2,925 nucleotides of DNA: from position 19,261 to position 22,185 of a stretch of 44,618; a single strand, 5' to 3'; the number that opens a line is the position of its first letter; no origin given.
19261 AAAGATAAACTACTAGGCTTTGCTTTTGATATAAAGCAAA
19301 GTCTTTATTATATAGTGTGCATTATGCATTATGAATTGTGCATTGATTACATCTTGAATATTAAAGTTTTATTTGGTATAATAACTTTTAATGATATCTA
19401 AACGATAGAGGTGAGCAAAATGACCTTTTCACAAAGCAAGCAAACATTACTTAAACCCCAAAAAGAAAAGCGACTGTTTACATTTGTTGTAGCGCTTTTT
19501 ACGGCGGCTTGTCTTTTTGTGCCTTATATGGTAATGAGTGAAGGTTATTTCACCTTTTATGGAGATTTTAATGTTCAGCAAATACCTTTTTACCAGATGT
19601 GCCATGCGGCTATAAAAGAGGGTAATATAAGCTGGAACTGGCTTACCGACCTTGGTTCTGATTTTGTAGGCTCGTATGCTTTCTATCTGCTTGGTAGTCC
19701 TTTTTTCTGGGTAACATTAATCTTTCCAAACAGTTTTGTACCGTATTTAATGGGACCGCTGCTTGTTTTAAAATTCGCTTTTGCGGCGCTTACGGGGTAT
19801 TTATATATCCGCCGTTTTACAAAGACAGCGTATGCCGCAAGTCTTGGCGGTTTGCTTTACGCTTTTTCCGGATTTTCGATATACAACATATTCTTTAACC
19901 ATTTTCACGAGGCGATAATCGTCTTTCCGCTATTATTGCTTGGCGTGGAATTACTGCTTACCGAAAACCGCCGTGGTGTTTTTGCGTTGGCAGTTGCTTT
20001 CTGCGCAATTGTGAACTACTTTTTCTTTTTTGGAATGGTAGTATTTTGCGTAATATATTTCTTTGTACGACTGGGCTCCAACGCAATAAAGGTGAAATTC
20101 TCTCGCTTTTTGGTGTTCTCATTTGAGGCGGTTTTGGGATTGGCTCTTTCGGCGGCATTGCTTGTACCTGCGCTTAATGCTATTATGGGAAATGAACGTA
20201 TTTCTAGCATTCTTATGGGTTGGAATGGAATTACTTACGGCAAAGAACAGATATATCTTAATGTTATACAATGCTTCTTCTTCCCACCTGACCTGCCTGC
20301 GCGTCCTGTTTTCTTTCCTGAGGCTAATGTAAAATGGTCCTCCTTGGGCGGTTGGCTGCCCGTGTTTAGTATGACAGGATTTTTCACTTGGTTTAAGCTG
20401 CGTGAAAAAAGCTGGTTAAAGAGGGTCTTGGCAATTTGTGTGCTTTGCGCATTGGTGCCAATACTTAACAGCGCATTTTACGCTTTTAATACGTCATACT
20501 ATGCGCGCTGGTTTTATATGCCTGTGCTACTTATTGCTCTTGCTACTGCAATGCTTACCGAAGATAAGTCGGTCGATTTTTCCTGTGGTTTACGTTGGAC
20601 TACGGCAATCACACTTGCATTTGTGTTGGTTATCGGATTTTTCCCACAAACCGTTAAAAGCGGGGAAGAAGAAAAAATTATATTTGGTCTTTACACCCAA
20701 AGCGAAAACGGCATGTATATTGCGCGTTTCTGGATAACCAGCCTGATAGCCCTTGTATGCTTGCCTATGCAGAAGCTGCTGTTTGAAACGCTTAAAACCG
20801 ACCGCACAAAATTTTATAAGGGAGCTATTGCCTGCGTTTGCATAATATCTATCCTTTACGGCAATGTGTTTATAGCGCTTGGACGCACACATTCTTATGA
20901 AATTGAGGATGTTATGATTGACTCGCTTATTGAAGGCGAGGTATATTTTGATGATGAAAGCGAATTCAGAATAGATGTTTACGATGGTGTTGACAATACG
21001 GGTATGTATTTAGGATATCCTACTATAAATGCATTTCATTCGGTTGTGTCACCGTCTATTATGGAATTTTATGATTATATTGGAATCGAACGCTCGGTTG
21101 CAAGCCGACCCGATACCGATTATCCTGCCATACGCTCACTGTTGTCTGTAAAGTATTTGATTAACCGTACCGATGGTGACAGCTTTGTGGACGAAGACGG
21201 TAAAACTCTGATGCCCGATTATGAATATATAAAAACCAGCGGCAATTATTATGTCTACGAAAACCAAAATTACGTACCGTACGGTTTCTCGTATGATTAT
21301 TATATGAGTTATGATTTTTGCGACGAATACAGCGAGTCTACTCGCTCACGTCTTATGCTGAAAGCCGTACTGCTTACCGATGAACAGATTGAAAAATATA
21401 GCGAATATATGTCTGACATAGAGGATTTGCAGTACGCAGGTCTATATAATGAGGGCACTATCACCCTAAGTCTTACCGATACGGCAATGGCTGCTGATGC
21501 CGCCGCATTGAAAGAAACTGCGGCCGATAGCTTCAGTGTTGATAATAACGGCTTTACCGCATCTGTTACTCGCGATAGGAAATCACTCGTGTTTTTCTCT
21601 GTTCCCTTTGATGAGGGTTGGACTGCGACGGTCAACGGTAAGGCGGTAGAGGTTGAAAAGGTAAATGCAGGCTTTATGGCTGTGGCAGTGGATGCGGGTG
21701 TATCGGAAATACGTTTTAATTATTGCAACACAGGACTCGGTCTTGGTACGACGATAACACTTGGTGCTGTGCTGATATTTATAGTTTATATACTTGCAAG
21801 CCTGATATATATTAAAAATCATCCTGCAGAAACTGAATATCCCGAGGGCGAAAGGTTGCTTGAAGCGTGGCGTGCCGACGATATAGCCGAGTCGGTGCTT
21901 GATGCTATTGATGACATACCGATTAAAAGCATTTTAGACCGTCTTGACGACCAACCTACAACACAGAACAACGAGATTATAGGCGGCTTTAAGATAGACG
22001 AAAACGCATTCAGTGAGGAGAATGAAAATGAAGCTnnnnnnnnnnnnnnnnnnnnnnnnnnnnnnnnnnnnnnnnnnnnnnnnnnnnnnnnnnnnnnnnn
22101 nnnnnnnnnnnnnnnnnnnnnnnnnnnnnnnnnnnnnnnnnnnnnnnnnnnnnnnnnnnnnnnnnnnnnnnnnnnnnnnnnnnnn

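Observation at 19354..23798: Candidate novel envelope module: YfhO-family membrane protein, PqqD-like RRE, TM-less S26 peptidase and beta-lactamase-like lipoprotein in one coupled operon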

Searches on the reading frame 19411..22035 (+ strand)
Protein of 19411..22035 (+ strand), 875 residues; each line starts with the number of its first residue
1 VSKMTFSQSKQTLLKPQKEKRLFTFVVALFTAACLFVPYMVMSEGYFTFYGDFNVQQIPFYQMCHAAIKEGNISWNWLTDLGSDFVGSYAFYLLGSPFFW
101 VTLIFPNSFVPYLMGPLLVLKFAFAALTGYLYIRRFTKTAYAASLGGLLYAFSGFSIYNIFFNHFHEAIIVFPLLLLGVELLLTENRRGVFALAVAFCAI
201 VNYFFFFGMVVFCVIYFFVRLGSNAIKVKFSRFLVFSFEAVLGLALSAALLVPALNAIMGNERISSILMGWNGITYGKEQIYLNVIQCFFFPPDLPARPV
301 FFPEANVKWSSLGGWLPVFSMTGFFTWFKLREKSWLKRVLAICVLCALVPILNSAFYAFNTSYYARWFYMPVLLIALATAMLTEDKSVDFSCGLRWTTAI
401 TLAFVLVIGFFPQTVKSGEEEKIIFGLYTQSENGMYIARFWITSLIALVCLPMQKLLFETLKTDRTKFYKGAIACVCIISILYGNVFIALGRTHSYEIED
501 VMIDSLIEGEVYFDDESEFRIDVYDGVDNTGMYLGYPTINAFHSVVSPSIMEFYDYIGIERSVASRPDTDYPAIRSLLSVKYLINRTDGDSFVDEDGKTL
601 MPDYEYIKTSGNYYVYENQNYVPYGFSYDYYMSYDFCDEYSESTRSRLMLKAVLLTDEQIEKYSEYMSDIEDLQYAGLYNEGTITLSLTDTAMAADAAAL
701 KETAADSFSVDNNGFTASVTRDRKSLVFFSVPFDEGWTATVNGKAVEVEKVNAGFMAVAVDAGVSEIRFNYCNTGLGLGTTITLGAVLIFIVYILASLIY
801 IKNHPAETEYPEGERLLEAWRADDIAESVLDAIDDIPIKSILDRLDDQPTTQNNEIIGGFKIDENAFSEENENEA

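Call 3: search_protein_families(library=pfam, proteins=[window:19411-22035:+], max_evalue=0.01)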
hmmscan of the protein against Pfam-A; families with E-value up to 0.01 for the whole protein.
window:19411-22035:+ (875 aa): 1 family
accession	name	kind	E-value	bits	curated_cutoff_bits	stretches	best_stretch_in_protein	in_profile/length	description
PF09586.16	YfhO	-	3.3e-81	274.3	28.5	2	26-662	3-625/835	Bacterial membrane protein YfhO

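Call 4: search_protein_families(library=ncbifam, proteins=[window:19411-22035:+], max_evalue=0.01)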
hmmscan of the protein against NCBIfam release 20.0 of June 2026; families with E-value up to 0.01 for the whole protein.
window:19411-22035:+ (875 aa): 2 families
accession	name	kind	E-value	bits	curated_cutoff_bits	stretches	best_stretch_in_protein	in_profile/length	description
NF047590.1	GlcsyltransPgfM2Strep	equivalog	2.9e-27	95.2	1500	2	7-272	8-285/884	glycosyltransferase PgfM2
NF047589.1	GlcsyltransPgfM1Strep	equivalog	1.3e-12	46.7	1400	2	719-792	877-949/955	glycosyltransferase PgfM1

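Call 82: search_solved_structures(query=window:19420-22035:+, max_evalue=1)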
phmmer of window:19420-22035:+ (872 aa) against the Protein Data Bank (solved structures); distinct sequences matched with E-value up to 1: 2.
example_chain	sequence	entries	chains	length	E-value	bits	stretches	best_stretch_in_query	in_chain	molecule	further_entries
4cad_B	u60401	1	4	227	0.45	11.7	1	350-413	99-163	ANTIBODY FAB FRAGMENT HEAVY CHAIN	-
3vcb_A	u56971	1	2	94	0.93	10.7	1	640-711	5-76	RNA-directed RNA polymerase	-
